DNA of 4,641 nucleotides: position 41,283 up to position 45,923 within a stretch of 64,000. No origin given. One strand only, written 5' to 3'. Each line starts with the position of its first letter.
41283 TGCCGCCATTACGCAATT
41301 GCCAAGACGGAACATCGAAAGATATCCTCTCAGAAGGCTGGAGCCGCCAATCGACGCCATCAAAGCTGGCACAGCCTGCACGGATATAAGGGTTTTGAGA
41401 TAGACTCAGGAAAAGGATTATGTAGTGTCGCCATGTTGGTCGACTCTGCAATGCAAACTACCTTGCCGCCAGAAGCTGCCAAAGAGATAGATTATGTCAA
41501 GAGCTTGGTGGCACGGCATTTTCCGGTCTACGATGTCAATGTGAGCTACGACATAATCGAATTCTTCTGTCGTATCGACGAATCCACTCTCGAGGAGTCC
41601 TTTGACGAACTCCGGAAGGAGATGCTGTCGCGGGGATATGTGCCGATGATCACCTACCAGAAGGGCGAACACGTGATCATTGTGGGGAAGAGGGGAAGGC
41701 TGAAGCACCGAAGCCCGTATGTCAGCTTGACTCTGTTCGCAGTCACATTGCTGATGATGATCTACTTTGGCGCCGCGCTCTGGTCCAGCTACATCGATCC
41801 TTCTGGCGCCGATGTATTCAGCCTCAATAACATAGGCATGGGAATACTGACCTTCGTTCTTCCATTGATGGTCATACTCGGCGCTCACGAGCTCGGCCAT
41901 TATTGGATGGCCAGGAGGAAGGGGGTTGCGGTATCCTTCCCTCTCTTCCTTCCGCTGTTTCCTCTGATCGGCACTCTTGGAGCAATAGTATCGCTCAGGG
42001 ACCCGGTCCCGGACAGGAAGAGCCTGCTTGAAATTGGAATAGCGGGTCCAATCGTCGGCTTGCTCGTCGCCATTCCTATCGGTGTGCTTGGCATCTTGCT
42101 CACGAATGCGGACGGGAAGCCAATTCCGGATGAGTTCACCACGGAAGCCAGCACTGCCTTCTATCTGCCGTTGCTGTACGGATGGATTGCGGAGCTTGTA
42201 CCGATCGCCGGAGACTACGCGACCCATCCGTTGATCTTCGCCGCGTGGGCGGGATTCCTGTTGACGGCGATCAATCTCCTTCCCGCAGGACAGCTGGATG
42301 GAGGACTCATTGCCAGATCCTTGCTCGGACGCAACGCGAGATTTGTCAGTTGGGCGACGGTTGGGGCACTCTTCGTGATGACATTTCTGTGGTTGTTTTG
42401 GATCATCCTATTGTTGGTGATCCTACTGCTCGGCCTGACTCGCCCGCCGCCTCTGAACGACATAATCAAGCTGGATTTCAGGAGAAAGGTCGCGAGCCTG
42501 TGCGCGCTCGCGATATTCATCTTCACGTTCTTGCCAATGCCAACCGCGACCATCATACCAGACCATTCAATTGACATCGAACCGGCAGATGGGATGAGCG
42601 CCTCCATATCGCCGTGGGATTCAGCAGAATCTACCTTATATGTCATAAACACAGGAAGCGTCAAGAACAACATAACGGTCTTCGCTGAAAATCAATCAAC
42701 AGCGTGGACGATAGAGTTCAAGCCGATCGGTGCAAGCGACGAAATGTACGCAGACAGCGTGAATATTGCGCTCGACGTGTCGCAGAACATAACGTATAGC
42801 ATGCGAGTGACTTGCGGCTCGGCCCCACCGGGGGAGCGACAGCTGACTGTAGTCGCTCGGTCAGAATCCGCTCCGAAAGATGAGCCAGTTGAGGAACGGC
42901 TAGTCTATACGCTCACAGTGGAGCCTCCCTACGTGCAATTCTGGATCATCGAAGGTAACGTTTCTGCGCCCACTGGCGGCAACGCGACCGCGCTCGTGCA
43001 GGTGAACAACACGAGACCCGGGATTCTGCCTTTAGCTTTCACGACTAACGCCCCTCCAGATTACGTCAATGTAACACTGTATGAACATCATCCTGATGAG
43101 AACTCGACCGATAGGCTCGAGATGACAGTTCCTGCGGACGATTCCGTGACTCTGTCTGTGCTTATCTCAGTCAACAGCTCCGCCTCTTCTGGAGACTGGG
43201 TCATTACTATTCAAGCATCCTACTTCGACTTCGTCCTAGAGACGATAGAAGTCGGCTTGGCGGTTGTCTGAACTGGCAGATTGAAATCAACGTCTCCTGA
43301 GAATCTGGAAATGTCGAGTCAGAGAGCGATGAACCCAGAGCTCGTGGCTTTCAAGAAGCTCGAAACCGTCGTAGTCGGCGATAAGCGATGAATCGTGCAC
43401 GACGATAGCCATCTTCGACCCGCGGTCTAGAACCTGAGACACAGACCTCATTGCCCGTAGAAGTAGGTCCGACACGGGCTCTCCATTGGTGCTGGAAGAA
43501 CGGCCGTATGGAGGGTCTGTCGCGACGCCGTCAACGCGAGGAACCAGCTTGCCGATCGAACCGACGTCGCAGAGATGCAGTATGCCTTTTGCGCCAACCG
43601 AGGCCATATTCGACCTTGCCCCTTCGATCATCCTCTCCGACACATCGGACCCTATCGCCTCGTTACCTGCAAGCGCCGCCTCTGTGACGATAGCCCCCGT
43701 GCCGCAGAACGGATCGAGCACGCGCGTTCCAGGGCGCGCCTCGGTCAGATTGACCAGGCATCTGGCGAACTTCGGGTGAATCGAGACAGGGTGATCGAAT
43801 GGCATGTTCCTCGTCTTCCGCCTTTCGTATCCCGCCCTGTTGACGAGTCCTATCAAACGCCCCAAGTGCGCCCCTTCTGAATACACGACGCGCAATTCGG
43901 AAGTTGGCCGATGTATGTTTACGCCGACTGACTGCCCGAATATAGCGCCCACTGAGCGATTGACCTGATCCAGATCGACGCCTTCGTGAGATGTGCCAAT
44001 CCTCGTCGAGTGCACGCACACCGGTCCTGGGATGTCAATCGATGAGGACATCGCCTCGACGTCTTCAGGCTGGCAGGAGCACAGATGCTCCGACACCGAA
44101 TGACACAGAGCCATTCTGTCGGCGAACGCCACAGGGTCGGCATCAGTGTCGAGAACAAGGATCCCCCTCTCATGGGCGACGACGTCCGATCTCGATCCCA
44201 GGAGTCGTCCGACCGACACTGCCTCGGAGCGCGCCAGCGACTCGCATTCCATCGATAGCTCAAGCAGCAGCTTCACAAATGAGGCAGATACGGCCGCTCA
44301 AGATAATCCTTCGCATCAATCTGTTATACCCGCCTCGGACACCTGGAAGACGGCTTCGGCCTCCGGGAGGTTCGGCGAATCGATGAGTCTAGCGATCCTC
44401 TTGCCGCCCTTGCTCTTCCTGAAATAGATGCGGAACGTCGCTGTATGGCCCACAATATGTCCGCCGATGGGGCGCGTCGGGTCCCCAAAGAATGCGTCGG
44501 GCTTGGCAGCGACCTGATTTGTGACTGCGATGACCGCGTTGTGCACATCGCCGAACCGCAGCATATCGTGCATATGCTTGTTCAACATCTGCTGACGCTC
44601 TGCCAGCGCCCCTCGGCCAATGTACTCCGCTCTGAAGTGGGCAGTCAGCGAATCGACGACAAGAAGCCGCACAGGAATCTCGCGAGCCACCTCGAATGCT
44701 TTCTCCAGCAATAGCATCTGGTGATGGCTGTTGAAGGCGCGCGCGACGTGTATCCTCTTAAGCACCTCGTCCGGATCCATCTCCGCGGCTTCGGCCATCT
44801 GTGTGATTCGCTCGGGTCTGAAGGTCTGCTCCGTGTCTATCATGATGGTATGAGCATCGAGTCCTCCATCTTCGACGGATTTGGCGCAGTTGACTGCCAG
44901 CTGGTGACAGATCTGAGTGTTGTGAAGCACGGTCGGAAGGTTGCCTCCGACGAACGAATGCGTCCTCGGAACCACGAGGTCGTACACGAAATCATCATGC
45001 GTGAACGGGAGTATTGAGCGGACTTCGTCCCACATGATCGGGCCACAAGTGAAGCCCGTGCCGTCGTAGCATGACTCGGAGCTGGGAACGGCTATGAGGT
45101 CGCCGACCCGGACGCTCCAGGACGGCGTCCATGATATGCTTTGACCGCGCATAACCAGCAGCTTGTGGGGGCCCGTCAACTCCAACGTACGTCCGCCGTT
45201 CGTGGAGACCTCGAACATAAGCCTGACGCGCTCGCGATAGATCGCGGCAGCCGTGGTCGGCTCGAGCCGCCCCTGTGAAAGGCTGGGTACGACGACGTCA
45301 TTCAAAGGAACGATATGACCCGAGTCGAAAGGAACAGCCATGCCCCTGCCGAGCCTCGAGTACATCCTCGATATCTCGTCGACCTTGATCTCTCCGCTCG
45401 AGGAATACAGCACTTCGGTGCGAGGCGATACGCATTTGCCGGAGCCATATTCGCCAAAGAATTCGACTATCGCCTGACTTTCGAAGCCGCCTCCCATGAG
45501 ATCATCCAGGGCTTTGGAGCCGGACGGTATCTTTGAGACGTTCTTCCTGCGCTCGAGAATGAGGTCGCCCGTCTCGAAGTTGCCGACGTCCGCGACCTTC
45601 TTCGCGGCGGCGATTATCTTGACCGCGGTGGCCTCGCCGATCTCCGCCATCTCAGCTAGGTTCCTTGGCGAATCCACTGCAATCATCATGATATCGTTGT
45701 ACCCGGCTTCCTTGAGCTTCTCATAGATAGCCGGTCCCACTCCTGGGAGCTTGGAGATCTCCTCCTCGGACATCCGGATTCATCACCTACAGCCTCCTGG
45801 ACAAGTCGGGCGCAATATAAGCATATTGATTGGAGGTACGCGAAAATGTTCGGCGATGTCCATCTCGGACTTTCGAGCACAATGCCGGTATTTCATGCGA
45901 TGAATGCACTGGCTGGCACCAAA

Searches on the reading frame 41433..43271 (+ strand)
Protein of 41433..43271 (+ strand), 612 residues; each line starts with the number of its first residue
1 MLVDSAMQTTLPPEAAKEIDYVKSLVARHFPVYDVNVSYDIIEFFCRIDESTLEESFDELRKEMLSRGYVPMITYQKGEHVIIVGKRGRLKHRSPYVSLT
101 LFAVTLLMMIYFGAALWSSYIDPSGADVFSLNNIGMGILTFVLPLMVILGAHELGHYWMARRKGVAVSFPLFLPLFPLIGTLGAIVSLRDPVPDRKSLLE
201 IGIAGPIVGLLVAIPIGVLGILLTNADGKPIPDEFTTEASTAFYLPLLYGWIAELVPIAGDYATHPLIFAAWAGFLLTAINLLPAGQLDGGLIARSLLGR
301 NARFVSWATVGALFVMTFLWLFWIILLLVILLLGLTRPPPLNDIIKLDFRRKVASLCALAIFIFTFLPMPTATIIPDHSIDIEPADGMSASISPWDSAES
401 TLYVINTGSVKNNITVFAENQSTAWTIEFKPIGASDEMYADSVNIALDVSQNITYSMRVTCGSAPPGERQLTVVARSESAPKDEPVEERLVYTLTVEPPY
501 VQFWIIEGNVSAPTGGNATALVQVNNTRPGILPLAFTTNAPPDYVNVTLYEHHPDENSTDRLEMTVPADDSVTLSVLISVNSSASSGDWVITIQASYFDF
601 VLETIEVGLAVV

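Call 42: search_protein_families(library=pfam, proteins=[window:41433-43271:+], max_evalue=0.00001)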
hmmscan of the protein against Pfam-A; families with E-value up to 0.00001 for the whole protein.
window:41433-43271:+ (612 aa): 1 family
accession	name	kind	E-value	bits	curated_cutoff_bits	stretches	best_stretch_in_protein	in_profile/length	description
PF02163.28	Peptidase_M50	-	1.1e-22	80.9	27.2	1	141-305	2-202/221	Peptidase family M50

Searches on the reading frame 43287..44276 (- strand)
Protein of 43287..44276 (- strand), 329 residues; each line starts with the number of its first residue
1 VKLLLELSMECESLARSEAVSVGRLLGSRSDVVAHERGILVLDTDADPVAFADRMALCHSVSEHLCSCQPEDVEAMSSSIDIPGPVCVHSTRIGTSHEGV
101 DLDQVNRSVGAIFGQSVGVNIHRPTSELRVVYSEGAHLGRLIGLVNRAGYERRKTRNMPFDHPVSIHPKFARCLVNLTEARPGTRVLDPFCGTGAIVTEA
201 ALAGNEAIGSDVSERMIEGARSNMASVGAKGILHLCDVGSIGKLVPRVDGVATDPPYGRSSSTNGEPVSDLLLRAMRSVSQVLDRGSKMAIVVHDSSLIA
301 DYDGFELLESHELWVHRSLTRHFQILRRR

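Call 42: search_protein_families(library=pfam, proteins=[window:43287-44276:-], max_evalue=0.00001)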
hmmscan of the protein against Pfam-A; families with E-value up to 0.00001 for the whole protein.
window:43287-44276:- (329 aa): 4 families
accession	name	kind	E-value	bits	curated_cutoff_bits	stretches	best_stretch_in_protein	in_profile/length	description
PF01170.24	UPF0020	-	4.5e-26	92.2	22.3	1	159-321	5-195/197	RMKL-like, methyltransferase domain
PF01555.25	N6_N4_Mtase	-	2.1e-08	34.8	26.7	1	149-220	151-219/221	DNA methylase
PF13847.12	Methyltransf_31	-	2.9e-08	33.9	27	1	182-243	3-68/145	Methyltransferase domain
PF11599.14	AviRa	-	4.4e-08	33.3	25.7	0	170-232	39-105/232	RRNA methyltransferase AviRa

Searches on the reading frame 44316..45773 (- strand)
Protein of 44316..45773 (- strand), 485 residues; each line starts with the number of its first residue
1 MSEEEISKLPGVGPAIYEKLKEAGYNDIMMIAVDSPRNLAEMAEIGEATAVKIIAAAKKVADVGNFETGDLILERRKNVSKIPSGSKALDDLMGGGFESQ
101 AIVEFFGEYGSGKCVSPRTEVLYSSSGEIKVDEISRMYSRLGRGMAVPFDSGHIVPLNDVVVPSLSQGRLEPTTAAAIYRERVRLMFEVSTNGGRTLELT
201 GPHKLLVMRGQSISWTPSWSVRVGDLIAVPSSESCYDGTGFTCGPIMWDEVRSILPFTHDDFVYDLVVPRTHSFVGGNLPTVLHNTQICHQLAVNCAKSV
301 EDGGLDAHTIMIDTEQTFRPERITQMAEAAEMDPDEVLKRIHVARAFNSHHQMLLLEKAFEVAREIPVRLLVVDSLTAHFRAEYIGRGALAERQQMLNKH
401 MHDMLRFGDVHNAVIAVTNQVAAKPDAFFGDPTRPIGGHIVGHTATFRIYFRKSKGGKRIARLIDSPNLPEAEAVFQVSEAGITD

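Call 42: search_protein_families(library=pfam, proteins=[window:44316-45773:-], max_evalue=0.00001)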
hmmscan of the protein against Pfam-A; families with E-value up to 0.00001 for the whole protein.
window:44316-45773:- (485 aa): 4 families
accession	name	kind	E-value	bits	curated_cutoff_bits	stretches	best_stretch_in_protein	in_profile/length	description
PF08423.17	Rad51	-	1.5e-78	263.9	22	2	285-485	39-243/244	Rad51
PF14520.12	HHH_5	-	3.6e-09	37.4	27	1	4-59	2-57/57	Helix-hairpin-helix domain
PF14890.11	Intein_splicing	-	4.9e-09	36.6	35.8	1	168-285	31-155/155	Intein splicing domain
PF00154.27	RecA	-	5.5e-06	26.5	27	0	74-114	25-66/262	recA bacterial DNA recombination protein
